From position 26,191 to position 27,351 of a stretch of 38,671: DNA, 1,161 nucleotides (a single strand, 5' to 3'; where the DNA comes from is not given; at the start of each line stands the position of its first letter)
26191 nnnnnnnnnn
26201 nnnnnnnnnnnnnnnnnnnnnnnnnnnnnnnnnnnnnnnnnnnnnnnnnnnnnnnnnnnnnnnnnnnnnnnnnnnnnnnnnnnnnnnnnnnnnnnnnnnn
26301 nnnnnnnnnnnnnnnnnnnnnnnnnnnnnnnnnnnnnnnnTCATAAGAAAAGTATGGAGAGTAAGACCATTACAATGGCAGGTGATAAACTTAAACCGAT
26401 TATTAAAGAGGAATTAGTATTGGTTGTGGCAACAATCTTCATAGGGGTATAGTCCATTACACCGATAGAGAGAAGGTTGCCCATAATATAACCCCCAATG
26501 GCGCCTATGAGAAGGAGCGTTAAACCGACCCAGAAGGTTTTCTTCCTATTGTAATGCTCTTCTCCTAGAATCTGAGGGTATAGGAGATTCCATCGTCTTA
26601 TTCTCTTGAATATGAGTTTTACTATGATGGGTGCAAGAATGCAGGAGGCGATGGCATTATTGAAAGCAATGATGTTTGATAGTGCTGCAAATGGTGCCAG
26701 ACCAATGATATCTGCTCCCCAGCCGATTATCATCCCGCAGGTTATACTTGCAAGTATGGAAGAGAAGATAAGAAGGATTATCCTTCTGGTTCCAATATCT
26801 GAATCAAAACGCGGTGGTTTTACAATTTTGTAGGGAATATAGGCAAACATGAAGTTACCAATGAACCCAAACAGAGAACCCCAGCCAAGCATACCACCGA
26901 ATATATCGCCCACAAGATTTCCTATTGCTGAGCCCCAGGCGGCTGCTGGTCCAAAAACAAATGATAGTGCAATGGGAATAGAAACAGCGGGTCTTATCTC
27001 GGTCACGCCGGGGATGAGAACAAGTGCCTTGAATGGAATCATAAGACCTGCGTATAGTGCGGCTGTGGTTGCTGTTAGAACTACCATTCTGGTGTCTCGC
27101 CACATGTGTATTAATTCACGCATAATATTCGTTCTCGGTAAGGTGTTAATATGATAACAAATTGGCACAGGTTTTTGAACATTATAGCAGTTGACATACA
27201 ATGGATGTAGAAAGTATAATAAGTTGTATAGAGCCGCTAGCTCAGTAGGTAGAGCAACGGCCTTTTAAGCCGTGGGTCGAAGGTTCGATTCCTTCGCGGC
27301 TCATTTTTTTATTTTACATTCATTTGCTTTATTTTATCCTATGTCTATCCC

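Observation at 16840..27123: Seven-gene operon with overlapping junctions joining three GT-C enzymes, a GT4 and a GT9 to an ECF-type transporter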

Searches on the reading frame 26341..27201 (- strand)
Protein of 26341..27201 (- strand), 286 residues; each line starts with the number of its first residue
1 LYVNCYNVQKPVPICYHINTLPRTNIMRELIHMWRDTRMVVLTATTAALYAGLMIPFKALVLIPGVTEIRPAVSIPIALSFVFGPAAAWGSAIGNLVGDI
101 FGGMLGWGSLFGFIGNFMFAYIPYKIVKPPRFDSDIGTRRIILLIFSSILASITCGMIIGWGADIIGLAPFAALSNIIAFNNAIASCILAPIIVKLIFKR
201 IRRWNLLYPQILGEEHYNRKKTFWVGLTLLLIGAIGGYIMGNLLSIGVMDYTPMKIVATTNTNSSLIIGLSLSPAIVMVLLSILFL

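Call 4: search_protein_families(library=pfam, proteins=[window:26341-27201:-], max_evalue=0.01)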
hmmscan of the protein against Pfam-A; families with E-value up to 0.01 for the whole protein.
window:26341-27201:- (286 aa): 1 family
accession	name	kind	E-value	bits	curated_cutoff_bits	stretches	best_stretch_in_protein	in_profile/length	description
PF06177.16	QueT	-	8.5e-16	59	33.7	1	41-197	2-139/141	QueT transporter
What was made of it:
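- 26341..27123 (-): ECF S-component, QueT-type, 260 aa. About 170-aa S-component core plus two extra C-terminal transmembrane helices. First gene of the operon. PF06177 QueT E 8.5e-16, above cutoff (call 4).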

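Call 6: search_protein_families(library=ncbifam, proteins=[window:26341-27201:-], max_evalue=0.01)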
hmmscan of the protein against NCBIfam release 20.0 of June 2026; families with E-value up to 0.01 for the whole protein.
window:26341-27201:- (286 aa): 0 families

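Call 19: find_homologous_proteins(query=window:26341-27123:-, max_evalue=0.001)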
Query window:26341-27123:- (260 aa): 1090 proteins with E <= 0.001 among 3277 candidates; the best 120 are listed.
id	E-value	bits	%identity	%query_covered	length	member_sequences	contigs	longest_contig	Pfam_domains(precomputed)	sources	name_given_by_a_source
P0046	3.9e-161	553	99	100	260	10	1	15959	PF06177.17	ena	-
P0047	7.5e-127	440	76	100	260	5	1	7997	PF06177.17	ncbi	ncbi:MAG: QueT transporter family protein [bacterium]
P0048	1.2e-86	309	55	100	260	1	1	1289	PF06177.17,PF07155.18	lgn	-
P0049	2.0e-84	301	58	90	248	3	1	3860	PF06177.17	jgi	jgi:energy-coupling factor transport system substrate-specific component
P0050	7.0e-77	277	50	98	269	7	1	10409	PF06177.17,PF07155.18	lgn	-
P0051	2.4e-74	268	49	98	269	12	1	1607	PF06177.17,PF07155.18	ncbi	ncbi:hypothetical protein ES703_121478 [subsurface metagenome]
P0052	1.9e-68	249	48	99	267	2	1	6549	PF06177.17,PF07155.18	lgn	-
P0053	7.5e-68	247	48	95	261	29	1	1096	PF06177.17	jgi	-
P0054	2.3e-67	245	48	100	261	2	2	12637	PF06177.17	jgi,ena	-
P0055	7.2e-67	244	47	100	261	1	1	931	PF06177.17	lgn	-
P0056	7.6e-67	244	47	100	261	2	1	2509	PF06177.17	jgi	-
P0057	1.9e-66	242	48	100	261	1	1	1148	PF06177.17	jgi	-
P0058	9.3e-66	240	47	98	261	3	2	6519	PF06177.17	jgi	-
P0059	1.3e-65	240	47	100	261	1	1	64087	PF06177.17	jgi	-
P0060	1.6e-65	239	47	100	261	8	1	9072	PF06177.17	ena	-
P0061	3.1e-65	238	45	100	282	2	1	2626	PF06177.17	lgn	-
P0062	1.5e-64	236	46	100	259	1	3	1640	PF06177.17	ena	-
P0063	1.7e-64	236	46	100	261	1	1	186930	PF06177.17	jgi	-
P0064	1.7e-64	236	53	76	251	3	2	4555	PF06177.17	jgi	jgi:energy-coupling factor transport system substrate-specific component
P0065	2.6e-64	235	52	85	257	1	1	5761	PF06177.17,PF07155.18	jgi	jgi:energy-coupling factor transport system substrate-specific component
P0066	4.1e-64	235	47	100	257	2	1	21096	PF06177.17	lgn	-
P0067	4.2e-64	235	53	85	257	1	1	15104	PF06177.17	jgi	-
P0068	4.6e-64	235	52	85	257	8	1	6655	PF06177.17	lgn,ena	-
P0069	9.6e-64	233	52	76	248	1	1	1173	PF06177.17,PF07155.18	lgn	-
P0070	1.1e-63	233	47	100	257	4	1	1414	PF06177.17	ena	-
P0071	1.4e-63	233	51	85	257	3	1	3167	PF06177.17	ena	-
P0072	1.4e-63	233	49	85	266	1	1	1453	PF06177.17,PF07155.18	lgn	-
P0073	2.2e-63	232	52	85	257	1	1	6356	PF06177.17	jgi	jgi:energy-coupling factor transport system substrate-specific component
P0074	2.3e-63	232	46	100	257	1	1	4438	PF06177.17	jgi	jgi:energy-coupling factor transport system substrate-specific component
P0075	2.7e-63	232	52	85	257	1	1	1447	PF06177.17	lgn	-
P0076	6.4e-63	231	48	99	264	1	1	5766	PF06177.17,PF07155.18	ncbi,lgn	-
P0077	7.2e-63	231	46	100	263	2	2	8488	PF06177.17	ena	-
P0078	1.1e-62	230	51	85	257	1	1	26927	PF06177.17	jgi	jgi:energy-coupling factor transport system substrate-specific component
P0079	1.2e-62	230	46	100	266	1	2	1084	PF06177.17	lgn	-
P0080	1.4e-62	230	46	99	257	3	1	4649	PF06177.17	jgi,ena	-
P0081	3.9e-62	228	48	86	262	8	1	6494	PF06177.17,PF07155.18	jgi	-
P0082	4.0e-62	228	47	98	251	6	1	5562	PF06177.17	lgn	-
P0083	5.7e-62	228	44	100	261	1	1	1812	PF06177.17,PF07155.18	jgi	jgi:energy-coupling factor transport system substrate-specific component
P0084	5.8e-62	228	49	85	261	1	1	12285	PF06177.17,PF07155.18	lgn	-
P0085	2.1e-61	226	50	85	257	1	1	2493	PF06177.17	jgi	jgi:energy-coupling factor transport system substrate-specific component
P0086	3.2e-61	225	50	85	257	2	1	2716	PF06177.17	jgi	jgi:energy-coupling factor transport system substrate-specific component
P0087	5.0e-61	225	47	95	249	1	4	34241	PF06177.17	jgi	-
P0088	5.1e-61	225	48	86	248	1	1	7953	PF06177.17,PF07155.18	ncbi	ncbi:MAG: QueT transporter family protein [bacterium]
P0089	7.0e-61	224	49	85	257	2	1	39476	PF06177.17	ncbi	-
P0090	7.2e-61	224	50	84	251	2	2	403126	PF06177.17,PF07155.18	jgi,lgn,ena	-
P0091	9.3e-61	224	44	96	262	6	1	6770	PF06177.17,PF07155.18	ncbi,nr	ncbi:MAG TPA: hypothetical protein DCE18_07670 [Syntrophobacteraceae bacterium]|nr:hypothetical prot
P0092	9.4e-61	224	46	100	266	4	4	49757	PF06177.17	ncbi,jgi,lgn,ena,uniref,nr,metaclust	ncbi:hypothetical protein AMJ39_03020 [candidate division TA06 bacterium DG_24]|uniref:QueT transpor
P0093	8.4e-60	221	47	86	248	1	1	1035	PF06177.17,PF07155.18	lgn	-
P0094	1.3e-59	220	50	85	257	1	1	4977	PF06177.17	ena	-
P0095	2.0e-59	219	50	85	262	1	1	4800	PF06177.17,PF07155.18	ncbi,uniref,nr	ncbi:MAG: QueT transporter family protein [Candidatus Tectomicrobia bacterium]|uniref:QueT transport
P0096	2.1e-59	219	49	86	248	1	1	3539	PF06177.17,PF07155.18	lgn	-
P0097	2.4e-59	219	45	97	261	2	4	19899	PF06177.17,PF07155.18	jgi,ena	jgi:energy-coupling factor transport system substrate-specific component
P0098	3.1e-59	219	48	85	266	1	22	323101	PF06177.17,PF07155.18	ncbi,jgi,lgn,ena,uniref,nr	ncbi:MAG: energy-coupling factor transport system substrate-specific component [Petroclostridium sp.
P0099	3.7e-59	218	49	86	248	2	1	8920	PF06177.17,PF07155.18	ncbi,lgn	-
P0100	4.1e-59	218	49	85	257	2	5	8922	PF06177.17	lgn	-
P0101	5.8e-59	218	44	97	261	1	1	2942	PF06177.17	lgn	-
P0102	6.8e-59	218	46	98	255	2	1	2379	PF06177.17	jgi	jgi:energy-coupling factor transport system substrate-specific component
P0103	7.5e-59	217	41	100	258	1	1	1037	PF06177.17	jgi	-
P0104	9.0e-59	217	44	94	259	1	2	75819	PF06177.17,PF07155.18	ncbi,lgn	-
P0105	1.1e-58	217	47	86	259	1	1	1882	PF06177.17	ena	-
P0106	1.1e-58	217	46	100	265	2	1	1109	PF06177.17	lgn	-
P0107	1.2e-58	217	44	86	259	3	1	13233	PF06177.17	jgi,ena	-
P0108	1.3e-58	217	48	85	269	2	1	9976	PF06177.17,PF07155.18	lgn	-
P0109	1.4e-58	217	44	99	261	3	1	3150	PF06177.17,PF07155.18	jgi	jgi:energy-coupling factor transport system substrate-specific component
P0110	1.5e-58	216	43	100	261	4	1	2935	PF06177.17,PF07155.18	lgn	-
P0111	1.5e-58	216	48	84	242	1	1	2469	PF06177.17,PF07155.18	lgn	-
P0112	2.0e-58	216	51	80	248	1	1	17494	PF06177.17,PF07155.18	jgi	-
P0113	2.3e-58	216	47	86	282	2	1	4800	PF06177.17,PF07155.18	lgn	-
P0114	2.3e-58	216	45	99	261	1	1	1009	PF06177.17,PF07155.18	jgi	jgi:energy-coupling factor transport system substrate-specific component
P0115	3.0e-58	215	47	86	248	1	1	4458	PF06177.17,PF07155.18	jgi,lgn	-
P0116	3.2e-58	215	43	99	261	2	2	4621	PF06177.17,PF07155.18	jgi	jgi:energy-coupling factor transport system substrate-specific component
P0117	3.4e-58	215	42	100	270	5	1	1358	PF06177.17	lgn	-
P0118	3.4e-58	215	44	99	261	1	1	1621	PF06177.17,PF07155.18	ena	-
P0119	3.6e-58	215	50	84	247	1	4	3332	PF06177.17,PF07155.18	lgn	-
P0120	3.6e-58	215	47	79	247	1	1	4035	PF06177.17,PF07155.18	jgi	-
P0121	3.7e-58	215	44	98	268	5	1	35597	PF06177.17,PF07155.18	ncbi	ncbi:MAG: QueT transporter family protein [Candidatus Binataceae bacterium]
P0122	3.8e-58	215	46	90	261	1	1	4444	PF06177.17,PF07155.18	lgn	-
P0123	4.4e-58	215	43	99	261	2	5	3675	PF06177.17,PF07155.18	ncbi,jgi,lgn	jgi:energy-coupling factor transport system substrate-specific component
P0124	4.5e-58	215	42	99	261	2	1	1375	PF06177.17,PF07155.18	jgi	jgi:energy-coupling factor transport system substrate-specific component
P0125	4.6e-58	215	43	99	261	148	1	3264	PF06177.17,PF07155.18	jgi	-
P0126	4.7e-58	215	42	99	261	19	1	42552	PF06177.17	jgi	-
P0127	4.7e-58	215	42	100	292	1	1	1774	PF06177.17,PF07155.18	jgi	jgi:energy-coupling factor transport system substrate-specific component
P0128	4.8e-58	215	42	99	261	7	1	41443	PF06177.17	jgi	jgi:energy-coupling factor transport system substrate-specific component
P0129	5.3e-58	215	43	99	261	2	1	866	PF06177.17,PF07155.18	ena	-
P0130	5.3e-58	215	44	99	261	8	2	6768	PF06177.17,PF07155.18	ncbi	ncbi:MAG: QueT transporter family protein [Candidatus Binataceae bacterium]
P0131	5.5e-58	215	47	85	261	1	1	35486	PF06177.17,PF07155.18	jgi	jgi:energy-coupling factor transport system substrate-specific component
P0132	6.3e-58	214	47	94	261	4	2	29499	PF06177.17,PF07155.18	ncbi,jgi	-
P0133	6.4e-58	214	43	99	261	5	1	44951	PF06177.17,PF07155.18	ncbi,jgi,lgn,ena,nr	ncbi:MAG TPA: QueT transporter family protein [Candidatus Binataceae bacterium]|nr:QueT transporter 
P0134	7.5e-58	214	46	97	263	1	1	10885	PF06177.17,PF07155.18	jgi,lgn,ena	-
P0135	8.3e-58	214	47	85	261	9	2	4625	PF06177.17,PF07155.18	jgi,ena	-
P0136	8.5e-58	214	43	100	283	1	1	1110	PF06177.17,PF07155.18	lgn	-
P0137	9.7e-58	214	43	98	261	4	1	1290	PF06177.17,PF07155.18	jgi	jgi:energy-coupling factor transport system substrate-specific component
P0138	1.0e-57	214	43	100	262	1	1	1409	PF06177.17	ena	-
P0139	1.1e-57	214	41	100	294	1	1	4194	PF06177.17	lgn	-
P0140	1.1e-57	214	43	99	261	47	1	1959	PF06177.17,PF07155.18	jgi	jgi:energy-coupling factor transport system substrate-specific component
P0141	1.1e-57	214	44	98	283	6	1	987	PF06177.17,PF07155.18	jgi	-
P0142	1.4e-57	213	47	85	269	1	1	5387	PF06177.17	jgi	jgi:energy-coupling factor transport system substrate-specific component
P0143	1.5e-57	213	44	92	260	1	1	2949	PF06177.17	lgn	-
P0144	1.6e-57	213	43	99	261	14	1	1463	PF06177.17,PF07155.18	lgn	-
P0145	1.9e-57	213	48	84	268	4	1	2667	PF06177.17,PF07155.18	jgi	jgi:energy-coupling factor transport system substrate-specific component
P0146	1.9e-57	213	44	100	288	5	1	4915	PF06177.17,PF07155.18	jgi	jgi:energy-coupling factor transport system substrate-specific component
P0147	2.1e-57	213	47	78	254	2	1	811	PF06177.17,PF07155.18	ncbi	-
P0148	2.1e-57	213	47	85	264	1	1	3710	PF06177.17,PF07155.18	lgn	-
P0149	2.2e-57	213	43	99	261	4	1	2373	PF06177.17,PF07155.18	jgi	jgi:energy-coupling factor transport system substrate-specific component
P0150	2.4e-57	213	48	85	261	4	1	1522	PF06177.17,PF07155.18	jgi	jgi:energy-coupling factor transport system substrate-specific component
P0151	2.4e-57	213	46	90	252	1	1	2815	PF06177.17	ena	-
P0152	2.4e-57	212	42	100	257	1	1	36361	PF06177.17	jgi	jgi:energy-coupling factor transport system substrate-specific component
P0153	2.8e-57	212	48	85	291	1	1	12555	PF06177.17,PF07155.18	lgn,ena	-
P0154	3.2e-57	212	44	92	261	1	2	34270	PF06177.17,PF07155.18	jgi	jgi:energy-coupling factor transport system substrate-specific component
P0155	3.4e-57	212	43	98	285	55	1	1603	PF06177.17,PF07155.18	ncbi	-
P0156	4.0e-57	212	44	87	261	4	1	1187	PF06177.17,PF07155.18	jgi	jgi:energy-coupling factor transport system substrate-specific component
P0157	4.1e-57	212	42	99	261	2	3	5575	PF06177.17,PF07155.18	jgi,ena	-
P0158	4.3e-57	212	44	99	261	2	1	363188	PF06177.17,PF07155.18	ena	-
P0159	4.7e-57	212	42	99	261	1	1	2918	PF06177.17,PF07155.18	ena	-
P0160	5.0e-57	211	41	100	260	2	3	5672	PF06177.17,PF07155.18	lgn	-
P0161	5.6e-57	211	45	89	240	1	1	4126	PF06177.17,PF07155.18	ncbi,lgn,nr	ncbi:QueT transporter family protein [bacterium]|nr:QueT transporter family protein [bacterium]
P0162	5.7e-57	211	46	84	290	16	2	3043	PF06177.17,PF07155.18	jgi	jgi:energy-coupling factor transport system substrate-specific component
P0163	6.0e-57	211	46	85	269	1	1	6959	PF06177.17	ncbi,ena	-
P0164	6.2e-57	211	50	75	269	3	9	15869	PF06177.17,PF07155.18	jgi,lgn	-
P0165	6.4e-57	211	43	99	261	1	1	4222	PF06177.17,PF07155.18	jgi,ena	-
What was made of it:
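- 26341..27123 (-): More than 1000 homologues of about 260 aa at 42-58% identity in many phyla (call 19).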

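Call 20: find_encoding_contigs(protein=P0092, flank=8000, max_places=1)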
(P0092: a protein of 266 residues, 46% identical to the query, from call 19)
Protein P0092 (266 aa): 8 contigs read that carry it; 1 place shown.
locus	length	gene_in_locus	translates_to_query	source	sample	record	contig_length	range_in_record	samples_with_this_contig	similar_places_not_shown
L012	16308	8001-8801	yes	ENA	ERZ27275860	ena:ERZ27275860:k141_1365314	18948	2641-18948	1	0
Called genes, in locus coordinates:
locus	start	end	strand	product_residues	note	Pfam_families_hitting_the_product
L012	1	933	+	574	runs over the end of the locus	PF02463:SMC_N, PF13476:AAA_23 (weak)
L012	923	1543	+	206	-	PF01066:CDP-OH_P_transf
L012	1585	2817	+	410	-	PF01590:GAF, PF13185:GAF_2, PF13492:GAF_3, PF13487:HD_5, PF01966:HD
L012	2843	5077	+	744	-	PF05226:CHASE2, PF00211:Guanylate_cyc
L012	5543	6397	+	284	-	PF02616:SMC_ScpA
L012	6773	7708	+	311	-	PF14125:DUF4292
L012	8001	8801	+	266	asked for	PF06177:QueT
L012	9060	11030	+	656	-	PF03193:RsgA_GTPase (faint), PF13481:AAA_25 (faint), PF00005:ABC_tran, PF01078:Mg_chelatase (faint), PF13191:AAA_16 (faint), PF00005:ABC_tran, PF02463:SMC_N (weak), PF13304:AAA_21 (weak), +3 more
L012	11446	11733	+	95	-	PF08734:GYD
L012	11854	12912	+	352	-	PF13185:GAF_2, PF01590:GAF, PF13492:GAF_3, PF03472:Autoind_bind (faint), PF01590:GAF, PF13185:GAF_2, PF13492:GAF_3 (weak)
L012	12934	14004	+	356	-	PF13237:Fer4_10 (faint), PF17179:Fer4_22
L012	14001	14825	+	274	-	PF00175:NAD_binding_1, PF10418:DHODB_Fe-S_bind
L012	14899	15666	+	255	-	PF01058:Oxidored_q6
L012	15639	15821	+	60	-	-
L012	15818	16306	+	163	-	?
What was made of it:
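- A T-less S-AA' also occurs in TA06 without glycosyltransferases (call 20). A T-less S-AA' locus also exists in TA06 with no glycosyltransferases (call 20), so loss of the local T gene does not need a glycosyltransferase partner.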

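Call 21: find_encoding_contigs(protein=P0063, flank=8000, max_places=1)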
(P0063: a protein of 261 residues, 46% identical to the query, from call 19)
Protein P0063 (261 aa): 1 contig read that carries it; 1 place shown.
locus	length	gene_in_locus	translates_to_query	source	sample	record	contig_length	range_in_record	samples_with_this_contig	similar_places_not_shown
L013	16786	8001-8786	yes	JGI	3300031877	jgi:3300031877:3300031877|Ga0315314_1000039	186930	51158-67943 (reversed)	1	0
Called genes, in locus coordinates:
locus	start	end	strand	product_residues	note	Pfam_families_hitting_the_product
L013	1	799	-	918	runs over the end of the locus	PF07517:SecA_DEAD, PF00270:DEAD (weak), PF01043:SecA_PP_bind, PF21090:P-loop_SecA, PF07516:SecA_SW, PF02810:SEC-C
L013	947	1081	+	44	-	-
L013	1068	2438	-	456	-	PF00370:FGGY_N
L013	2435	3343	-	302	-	PF00701:DHDPS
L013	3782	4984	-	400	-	PF00923:TAL_FSA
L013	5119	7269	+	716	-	PF00912:Transgly, PF00905:Transpeptidase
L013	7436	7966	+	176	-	PF09918:DUF2148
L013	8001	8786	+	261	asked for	PF06177:QueT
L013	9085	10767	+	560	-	PF02367:TsaE (faint), PF03193:RsgA_GTPase (faint), PF13191:AAA_16 (faint), PF13476:AAA_23 (faint), PF00005:ABC_tran, PF02463:SMC_N (weak), PF00005:ABC_tran, PF13304:AAA_21, +5 more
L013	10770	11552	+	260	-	PF02361:CbiQ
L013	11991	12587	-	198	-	-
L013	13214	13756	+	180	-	-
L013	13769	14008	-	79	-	-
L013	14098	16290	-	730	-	PF16927:HisKA_7TM, PF13185:GAF_2, PF13492:GAF_3 (weak), PF02518:HATPase_c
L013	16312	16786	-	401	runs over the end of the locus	PF07238:PilZ, PF04055:Radical_SAM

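Call 22: find_encoding_contigs(protein=P0098, flank=8000, max_places=1)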
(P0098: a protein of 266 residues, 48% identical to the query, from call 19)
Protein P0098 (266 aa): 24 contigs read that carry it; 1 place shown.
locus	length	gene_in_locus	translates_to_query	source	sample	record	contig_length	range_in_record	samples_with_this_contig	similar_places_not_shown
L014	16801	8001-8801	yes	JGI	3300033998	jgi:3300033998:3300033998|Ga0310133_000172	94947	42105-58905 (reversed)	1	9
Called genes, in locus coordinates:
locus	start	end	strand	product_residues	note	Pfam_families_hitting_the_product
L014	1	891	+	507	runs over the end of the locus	PF01656:CbiA, PF13500:AAA_26, PF07685:GATase_3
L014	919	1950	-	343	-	PF01263:Aldose_epim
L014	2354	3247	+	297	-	PF09924:LPG_synthase_C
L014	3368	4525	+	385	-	PF13527:Acetyltransf_9, PF17668:Acetyltransf_17, PF13530:SCP2_2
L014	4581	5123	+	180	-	PF01965:DJ-1_PfpI, PF07685:GATase_3 (weak)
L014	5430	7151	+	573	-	PF03193:RsgA_GTPase (faint), PF13481:AAA_25 (faint), PF00005:ABC_tran, PF02463:SMC_N, PF13175:AAA_15 (faint), PF00005:ABC_tran, PF02463:SMC_N (weak), PF13304:AAA_21, +9 more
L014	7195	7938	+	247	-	PF02361:CbiQ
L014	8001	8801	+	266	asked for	PF07155:ECF-ribofla_trS, PF06177:QueT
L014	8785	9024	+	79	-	PF13358:DDE_3 (weak)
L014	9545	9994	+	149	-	-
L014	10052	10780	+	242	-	-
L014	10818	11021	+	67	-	-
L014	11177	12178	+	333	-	PF03186:CobD_Cbib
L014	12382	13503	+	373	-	PF00155:Aminotran_1_2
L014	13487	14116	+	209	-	PF02570:CbiC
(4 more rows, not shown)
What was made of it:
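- Closest known: Dedicated. Different: The substrate of this 260-aa subfamily is unknown; one homologue sits in a cobalamin-biosynthesis cluster (call 22).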

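Call 39: search_solved_structures(query=window:26341-27123:-, max_evalue=1, show_alignments=1)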
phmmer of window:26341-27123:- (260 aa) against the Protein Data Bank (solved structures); distinct sequences matched with E-value up to 1: 1.
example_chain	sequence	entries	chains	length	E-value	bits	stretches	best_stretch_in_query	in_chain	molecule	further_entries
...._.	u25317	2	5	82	0.94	12.2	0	131-191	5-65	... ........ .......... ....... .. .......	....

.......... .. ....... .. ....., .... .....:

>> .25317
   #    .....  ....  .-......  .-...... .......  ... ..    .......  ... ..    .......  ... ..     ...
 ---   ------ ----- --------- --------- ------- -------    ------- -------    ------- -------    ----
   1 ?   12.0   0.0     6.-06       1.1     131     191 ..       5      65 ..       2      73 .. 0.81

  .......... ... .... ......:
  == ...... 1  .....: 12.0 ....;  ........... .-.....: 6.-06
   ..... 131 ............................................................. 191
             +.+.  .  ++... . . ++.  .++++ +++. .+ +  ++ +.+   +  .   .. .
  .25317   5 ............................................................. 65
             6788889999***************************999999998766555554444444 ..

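Call 70: find_encoding_contigs(protein=P0050, flank=6000, max_places=2)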
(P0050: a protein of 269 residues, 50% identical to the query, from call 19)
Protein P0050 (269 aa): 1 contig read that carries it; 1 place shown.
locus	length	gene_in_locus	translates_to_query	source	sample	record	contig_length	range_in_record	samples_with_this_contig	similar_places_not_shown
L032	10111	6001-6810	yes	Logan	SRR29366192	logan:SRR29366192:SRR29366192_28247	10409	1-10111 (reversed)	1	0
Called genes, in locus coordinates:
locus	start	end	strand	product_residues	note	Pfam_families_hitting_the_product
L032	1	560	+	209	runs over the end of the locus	-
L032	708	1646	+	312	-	PF13673:Acetyltransf_10 (faint), PF00583:Acetyltransf_1, PF13508:Acetyltransf_7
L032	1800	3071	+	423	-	PF07690:MFS_1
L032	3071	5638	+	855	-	PF19864:Radical_SAM_N2, PF04055:Radical_SAM, PF10105:DUF2344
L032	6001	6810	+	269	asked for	PF07155:ECF-ribofla_trS, PF06177:QueT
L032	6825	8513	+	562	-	PF01078:Mg_chelatase (faint), PF13481:AAA_25 (faint), PF00005:ABC_tran, PF13191:AAA_16 (faint), PF13401:AAA_22 (faint), PF02463:SMC_N (weak), PF00005:ABC_tran, PF13304:AAA_21 (weak), +6 more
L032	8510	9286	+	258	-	PF02361:CbiQ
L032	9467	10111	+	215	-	?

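Call 71: find_encoding_contigs(protein=P0059, flank=6000, max_places=1)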
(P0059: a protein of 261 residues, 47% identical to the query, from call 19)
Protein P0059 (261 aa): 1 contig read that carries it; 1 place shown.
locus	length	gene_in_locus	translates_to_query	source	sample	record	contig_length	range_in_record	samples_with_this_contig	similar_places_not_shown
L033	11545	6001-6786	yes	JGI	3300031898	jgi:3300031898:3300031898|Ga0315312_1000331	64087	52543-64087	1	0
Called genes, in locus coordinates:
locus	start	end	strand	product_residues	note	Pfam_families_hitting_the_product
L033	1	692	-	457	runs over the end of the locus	PF00370:FGGY_N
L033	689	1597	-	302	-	PF00701:DHDPS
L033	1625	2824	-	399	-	PF00923:TAL_FSA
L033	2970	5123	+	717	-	PF00912:Transgly, PF00905:Transpeptidase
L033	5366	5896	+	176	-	PF09918:DUF2148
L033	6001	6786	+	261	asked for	PF06177:QueT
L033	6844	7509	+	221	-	PF01209:Ubie_methyltran, PF13489:Methyltransf_23, PF07021:MetW (faint), PF13847:Methyltransf_31, PF08241:Methyltransf_11, PF08242:Methyltransf_12, PF09445:Methyltransf_15 (weak), PF13649:Methyltransf_25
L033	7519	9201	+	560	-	PF02463:SMC_N (faint), PF03193:RsgA_GTPase (faint), PF13175:AAA_15 (faint), PF13476:AAA_23 (faint), PF13555:AAA_29 (faint), PF00005:ABC_tran, PF00005:ABC_tran, PF13304:AAA_21 (weak), +3 more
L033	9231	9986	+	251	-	PF02361:CbiQ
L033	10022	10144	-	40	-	-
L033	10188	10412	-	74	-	-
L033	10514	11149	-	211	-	-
